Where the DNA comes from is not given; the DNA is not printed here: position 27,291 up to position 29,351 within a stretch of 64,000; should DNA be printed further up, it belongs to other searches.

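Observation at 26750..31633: AprAB-like flavoprotein/ferredoxin pair embedded in an organic-acid catabolic operon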

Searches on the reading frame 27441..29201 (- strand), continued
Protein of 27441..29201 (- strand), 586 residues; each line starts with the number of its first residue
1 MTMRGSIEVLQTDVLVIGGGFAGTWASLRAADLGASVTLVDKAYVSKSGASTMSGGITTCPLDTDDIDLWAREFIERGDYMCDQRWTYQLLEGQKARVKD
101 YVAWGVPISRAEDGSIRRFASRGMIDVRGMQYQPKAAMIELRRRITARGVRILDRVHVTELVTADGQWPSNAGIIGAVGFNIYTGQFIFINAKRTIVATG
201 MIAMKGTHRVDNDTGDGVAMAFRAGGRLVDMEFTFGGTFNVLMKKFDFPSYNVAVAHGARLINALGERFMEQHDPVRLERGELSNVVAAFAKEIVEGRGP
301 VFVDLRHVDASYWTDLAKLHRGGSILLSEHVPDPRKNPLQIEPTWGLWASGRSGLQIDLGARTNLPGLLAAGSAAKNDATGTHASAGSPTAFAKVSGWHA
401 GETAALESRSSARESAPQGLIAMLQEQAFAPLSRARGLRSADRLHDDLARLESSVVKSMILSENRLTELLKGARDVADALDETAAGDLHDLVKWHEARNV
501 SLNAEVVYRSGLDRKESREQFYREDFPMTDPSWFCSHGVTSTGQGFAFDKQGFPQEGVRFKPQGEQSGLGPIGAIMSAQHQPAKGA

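Call 14: find_encoding_contigs(protein=P0105, flank=8000, max_places=2)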
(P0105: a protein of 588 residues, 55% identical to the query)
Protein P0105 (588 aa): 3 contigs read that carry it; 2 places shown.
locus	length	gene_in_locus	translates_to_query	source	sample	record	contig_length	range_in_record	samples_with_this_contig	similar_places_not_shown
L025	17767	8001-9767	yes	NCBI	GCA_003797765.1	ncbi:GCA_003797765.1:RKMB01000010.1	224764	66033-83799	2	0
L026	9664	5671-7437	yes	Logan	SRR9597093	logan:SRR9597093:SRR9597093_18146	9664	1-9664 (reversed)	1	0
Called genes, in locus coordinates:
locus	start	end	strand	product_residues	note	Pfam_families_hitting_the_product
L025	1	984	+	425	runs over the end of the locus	PF06808:DctM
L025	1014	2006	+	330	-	PF03480:DctP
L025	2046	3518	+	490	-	PF00171:Aldedh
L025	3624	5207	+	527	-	PF00753:Lactamase_B, PF12706:Lactamase_B_2 (weak)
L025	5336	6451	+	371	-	PF01734:Patatin, PF12536:DUF3734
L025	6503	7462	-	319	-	PF00126:HTH_1, PF03466:LysR_substrate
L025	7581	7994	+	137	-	PF02077:SURF4, PF07681:DoxX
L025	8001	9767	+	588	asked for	PF00890:FAD_binding_2, PF01262:AlaDh_PNT_C (weak), PF01266:DAO, PF07992:Pyr_redox_2 (weak), PF12831:FAD_oxidored, PF02910:Succ_DH_flav_C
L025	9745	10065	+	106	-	PF13183:Fer4_8 (faint), PF13237:Fer4_10, PF00037:Fer4 (faint), PF12837:Fer4_6 (faint), PF14697:Fer4_21, PF12838:Fer4_7 (weak), PF13187:Fer4_9 (weak), PF13484:Fer4_16 (faint)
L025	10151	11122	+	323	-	PF03401:TctC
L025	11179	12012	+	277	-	PF00135:COesterase, PF20434:BD-FAE, PF07859:Abhydrolase_3, PF12697:Abhydrolase_6 (weak)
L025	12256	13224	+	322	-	PF03401:TctC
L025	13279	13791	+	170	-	-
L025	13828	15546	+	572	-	PF00501:AMP-binding, PF13193:AMP-binding_C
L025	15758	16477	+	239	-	PF00596:Aldolase_II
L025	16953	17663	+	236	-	PF01557:FAA_hydrolase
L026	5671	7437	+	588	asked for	PF00890:FAD_binding_2, PF01262:AlaDh_PNT_C (weak), PF01266:DAO, PF07992:Pyr_redox_2 (weak), PF12831:FAD_oxidored, PF02910:Succ_DH_flav_C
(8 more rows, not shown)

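Call 15: find_encoding_contigs(protein=P0100, flank=8000, max_places=2)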
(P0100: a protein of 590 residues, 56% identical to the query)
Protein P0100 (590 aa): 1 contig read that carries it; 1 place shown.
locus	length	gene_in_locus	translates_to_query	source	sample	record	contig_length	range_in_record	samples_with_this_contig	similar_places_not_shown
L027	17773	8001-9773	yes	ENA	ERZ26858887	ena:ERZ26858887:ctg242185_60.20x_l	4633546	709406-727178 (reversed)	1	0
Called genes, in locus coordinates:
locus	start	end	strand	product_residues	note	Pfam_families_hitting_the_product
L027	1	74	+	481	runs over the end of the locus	PF00390:malic, PF03949:Malic_M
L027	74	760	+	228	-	PF00072:Response_reg, PF00486:Trans_reg_C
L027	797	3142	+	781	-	PF10282:Lactonase (faint), PF04185:Phosphoesterase (weak)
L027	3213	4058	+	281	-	-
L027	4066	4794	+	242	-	PF00149:Metallophos, PF12850:Metallophos_2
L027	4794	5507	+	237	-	PF00005:ABC_tran, PF13304:AAA_21 (weak)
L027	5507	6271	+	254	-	PF01061:ABC2_membrane, PF12698:ABC2_membrane_3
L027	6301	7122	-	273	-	PF13191:AAA_16 (weak), PF00005:ABC_tran, PF13304:AAA_21 (faint)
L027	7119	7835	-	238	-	PF09339:HTH_IclR, PF01614:IclR_C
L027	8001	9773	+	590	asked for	PF00890:FAD_binding_2, PF01266:DAO, PF07992:Pyr_redox_2 (faint), PF12831:FAD_oxidored, PF02910:Succ_DH_flav_C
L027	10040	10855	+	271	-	PF12146:Hydrolase_4, PF00561:Abhydrolase_1, PF12697:Abhydrolase_6, PF03096:Ndr (faint), PF00561:Abhydrolase_1 (weak)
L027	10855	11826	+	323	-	PF13379:NMT1_2 (faint), PF09084:NMT1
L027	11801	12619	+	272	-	PF00528:BPD_transp_1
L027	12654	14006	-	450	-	PF10009:DUF2252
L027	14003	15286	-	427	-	PF01590:GAF, PF13185:GAF_2, PF07228:SpoIIE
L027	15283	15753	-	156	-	PF03350:UPF0114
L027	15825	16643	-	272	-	PF00753:Lactamase_B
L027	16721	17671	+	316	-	PF00890:FAD_binding_2 (faint), PF01134:GIDA (faint), PF01266:DAO (faint), PF01494:FAD_binding_3 (faint), PF03486:HI0933_like (faint), PF07992:Pyr_redox_2, PF13738:Pyr_redox_3, PF00070:Pyr_redox, +4 more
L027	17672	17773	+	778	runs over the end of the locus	PF01804:Penicil_amidase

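Call 17: find_encoding_contigs(protein=P0087, flank=8000, max_places=1)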
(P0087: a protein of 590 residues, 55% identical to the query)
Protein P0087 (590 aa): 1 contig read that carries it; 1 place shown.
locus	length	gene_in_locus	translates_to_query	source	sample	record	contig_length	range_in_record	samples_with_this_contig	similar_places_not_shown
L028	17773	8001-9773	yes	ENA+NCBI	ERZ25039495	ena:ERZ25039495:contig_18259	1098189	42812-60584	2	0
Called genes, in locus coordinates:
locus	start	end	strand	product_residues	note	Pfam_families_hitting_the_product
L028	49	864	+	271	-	PF09339:HTH_IclR, PF01614:IclR_C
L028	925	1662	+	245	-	PF00596:Aldolase_II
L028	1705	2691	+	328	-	-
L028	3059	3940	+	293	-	PF00005:ABC_tran, PF13304:AAA_21 (faint)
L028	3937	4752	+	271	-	PF00528:BPD_transp_1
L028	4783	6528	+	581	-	PF00890:FAD_binding_2, PF01134:GIDA (weak), PF01266:DAO, PF07992:Pyr_redox_2 (faint), PF12831:FAD_oxidored, PF02910:Succ_DH_flav_C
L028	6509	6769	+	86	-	PF12797:Fer4_2 (weak), PF13237:Fer4_10, PF14697:Fer4_21, PF25160:LdpA_Fe-S-bd (faint), PF00037:Fer4 (weak), PF12837:Fer4_6 (weak), PF12838:Fer4_7, PF13187:Fer4_9 (weak), +3 more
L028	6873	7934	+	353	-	PF09084:NMT1, PF13379:NMT1_2, PF12974:Phosphonate-bd (weak)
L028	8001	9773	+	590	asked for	PF00890:FAD_binding_2, PF01266:DAO, PF07992:Pyr_redox_2 (faint), PF12831:FAD_oxidored (weak), PF02910:Succ_DH_flav_C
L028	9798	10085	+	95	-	PF25160:LdpA_Fe-S-bd (faint), PF13237:Fer4_10, PF14697:Fer4_21 (weak), PF00037:Fer4 (weak), PF12837:Fer4_6 (faint), PF12838:Fer4_7, PF13187:Fer4_9 (weak), PF13484:Fer4_16 (faint)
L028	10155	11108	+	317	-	PF01738:DLH, PF12146:Hydrolase_4 (faint), PF00326:Peptidase_S9 (weak), PF02230:Abhydrolase_2 (weak), PF07859:Abhydrolase_3 (faint)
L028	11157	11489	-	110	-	-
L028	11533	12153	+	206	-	-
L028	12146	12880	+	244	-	PF00596:Aldolase_II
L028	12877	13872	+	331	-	PF04909:Amidohydro_2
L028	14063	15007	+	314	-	PF00126:HTH_1, PF03466:LysR_substrate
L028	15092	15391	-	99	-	PF09339:HTH_IclR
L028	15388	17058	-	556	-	PF00005:ABC_tran, PF02463:SMC_N (weak), PF13555:AAA_29 (faint), PF20703:nSTAND1 (faint), PF20720:nSTAND3 (faint), PF01078:Mg_chelatase (faint), PF05729:NACHT (faint), PF00005:ABC_tran, +4 more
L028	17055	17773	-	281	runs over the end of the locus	PF00528:BPD_transp_1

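Call 18: find_encoding_contigs(protein=P0046, flank=8000, max_places=1)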
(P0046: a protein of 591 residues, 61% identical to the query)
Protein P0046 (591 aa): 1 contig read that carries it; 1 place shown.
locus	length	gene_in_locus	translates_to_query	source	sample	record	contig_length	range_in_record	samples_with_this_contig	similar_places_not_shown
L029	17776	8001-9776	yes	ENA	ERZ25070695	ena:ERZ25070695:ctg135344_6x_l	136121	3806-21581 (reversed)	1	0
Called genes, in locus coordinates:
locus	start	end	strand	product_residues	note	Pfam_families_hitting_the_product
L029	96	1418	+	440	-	PF07690:MFS_1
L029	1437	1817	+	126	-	-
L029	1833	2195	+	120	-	-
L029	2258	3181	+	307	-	PF00126:HTH_1, PF03466:LysR_substrate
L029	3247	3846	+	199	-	PF03992:ABM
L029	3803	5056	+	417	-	PF01070:FMN_dh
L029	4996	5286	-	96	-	PF07746:LigA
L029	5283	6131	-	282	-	PF02900:LigB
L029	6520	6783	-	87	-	-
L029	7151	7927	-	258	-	PF09339:HTH_IclR, PF01614:IclR_C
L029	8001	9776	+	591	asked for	PF00890:FAD_binding_2, PF01266:DAO, PF07992:Pyr_redox_2 (faint), PF12831:FAD_oxidored (weak), PF02910:Succ_DH_flav_C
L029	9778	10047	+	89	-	PF12837:Fer4_6 (weak), PF13237:Fer4_10, PF25160:LdpA_Fe-S-bd (faint), PF00037:Fer4 (weak), PF13183:Fer4_8 (faint), PF14697:Fer4_21 (faint), PF12838:Fer4_7 (weak), PF13187:Fer4_9, +1 more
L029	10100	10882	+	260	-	PF00528:BPD_transp_1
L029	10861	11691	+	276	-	PF00005:ABC_tran, PF13304:AAA_21 (faint)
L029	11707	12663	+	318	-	PF13379:NMT1_2, PF09084:NMT1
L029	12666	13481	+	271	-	PF00561:Abhydrolase_1, PF12697:Abhydrolase_6, PF12146:Hydrolase_4 (faint)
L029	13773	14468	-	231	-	PF02311:AraC_binding (weak), PF00165:HTH_AraC (faint), PF12833:HTH_18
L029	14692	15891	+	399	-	PF07690:MFS_1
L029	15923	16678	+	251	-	PF00106:adh_short, PF08659:KR, PF13561:adh_short_C2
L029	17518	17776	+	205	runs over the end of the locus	-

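Call 39: search_protein_families(library=pfam, proteins=[L023:10069-10959:+, L023:10979-12091:+, L025:11179-12012:+, L027:10040-10855:+, L028:10155-11108:+, L029:12666-13481:+, L028:1705-2691:+, L025:13279-13791:+], max_evalue=0.00001)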
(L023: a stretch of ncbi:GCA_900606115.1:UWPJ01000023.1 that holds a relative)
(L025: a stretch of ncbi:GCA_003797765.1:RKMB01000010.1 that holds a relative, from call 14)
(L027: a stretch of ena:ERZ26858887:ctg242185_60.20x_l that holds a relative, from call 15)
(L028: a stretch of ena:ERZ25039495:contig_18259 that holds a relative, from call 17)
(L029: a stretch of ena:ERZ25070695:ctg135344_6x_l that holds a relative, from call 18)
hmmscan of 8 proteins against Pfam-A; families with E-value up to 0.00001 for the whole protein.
L023:10069-10959:+ (296 aa): 3 families
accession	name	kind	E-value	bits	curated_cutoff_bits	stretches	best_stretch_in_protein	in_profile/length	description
PF00561.26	Abhydrolase_1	-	7.5e-26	91.7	25.8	1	31-270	1-243/245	alpha/beta hydrolase fold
PF12697.13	Abhydrolase_6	-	5.3e-20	73.5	26.3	1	32-277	1-216/217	Alpha/beta hydrolase family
PF12146.15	Hydrolase_4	-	2.5e-11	43.8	27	1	32-134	7-111/239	Serine aminopeptidase, S33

L023:10979-12091:+ (370 aa): 5 families
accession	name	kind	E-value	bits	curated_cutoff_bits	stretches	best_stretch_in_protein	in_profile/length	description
PF01436.27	NHL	-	2.7e-26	90.7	20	1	244-271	1-28/28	NHL repeat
PF07494.17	Reg_prop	-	3.4e-07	30.1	20.4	0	57-73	6-21/24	Two component regulator propeller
PF08450.18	SGL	-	1.1e-06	28.9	26.3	0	310-369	151-212/246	SMP-30/Gluconolactonase/LRE-like region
PF13449.12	Phytase-like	-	1.2e-06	29.1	27.6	0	54-268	2-211/284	Esterase-like activity of phytase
PF17170.10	DUF5128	-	1.2e-06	28.4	22.9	0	225-282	70-129/321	6-bladed beta-propeller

L025:11179-12012:+ (277 aa): 3 families
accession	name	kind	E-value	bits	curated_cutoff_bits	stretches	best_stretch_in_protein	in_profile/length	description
PF20434.5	BD-FAE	-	7.5e-20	71.8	26.8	1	36-145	2-108/215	BD-FAE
PF07859.19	Abhydrolase_3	-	4.8e-19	69.4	25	1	51-169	1-115/210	alpha/beta hydrolase fold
PF00135.34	COesterase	-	1.1e-12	48.1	27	1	36-163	89-219/515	Carboxylesterase family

L027:10040-10855:+ (271 aa): 3 families
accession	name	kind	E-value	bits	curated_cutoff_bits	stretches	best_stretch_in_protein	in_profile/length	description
PF00561.26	Abhydrolase_1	-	4.5e-23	82.6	25.8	2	20-126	2-103/245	alpha/beta hydrolase fold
PF12697.13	Abhydrolase_6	-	4e-22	80.4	26.3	1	21-258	1-215/217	Alpha/beta hydrolase family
PF12146.15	Hydrolase_4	-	8.5e-14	51.9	27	1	48-253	33-238/239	Serine aminopeptidase, S33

L028:10155-11108:+ (317 aa): 4 families
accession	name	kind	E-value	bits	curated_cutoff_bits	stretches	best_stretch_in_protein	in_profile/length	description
PF01738.24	DLH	-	1.2e-13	51.6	21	1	43-239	1-194/217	Dienelactone hydrolase family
PF00326.27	Peptidase_S9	-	4.4e-11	43.1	22.6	0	81-151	10-81/213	Prolyl oligopeptidase family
PF07859.19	Abhydrolase_3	-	2.3e-07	31.3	25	0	187-233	164-208/210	alpha/beta hydrolase fold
PF02230.22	Abhydrolase_2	-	5.8e-06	26.7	23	1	104-234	78-202/217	Phospholipase/Carboxylesterase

L029:12666-13481:+ (271 aa): 2 families
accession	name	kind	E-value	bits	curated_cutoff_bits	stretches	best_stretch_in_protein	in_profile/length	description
PF12697.13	Abhydrolase_6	-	7.5e-22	79.5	26.3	1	26-263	1-216/217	Alpha/beta hydrolase family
PF00561.26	Abhydrolase_1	-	1e-14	55.2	25.8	1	26-256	2-243/245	alpha/beta hydrolase fold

L028:1705-2691:+ (328 aa): 0 families

L025:13279-13791:+ (170 aa): 0 families
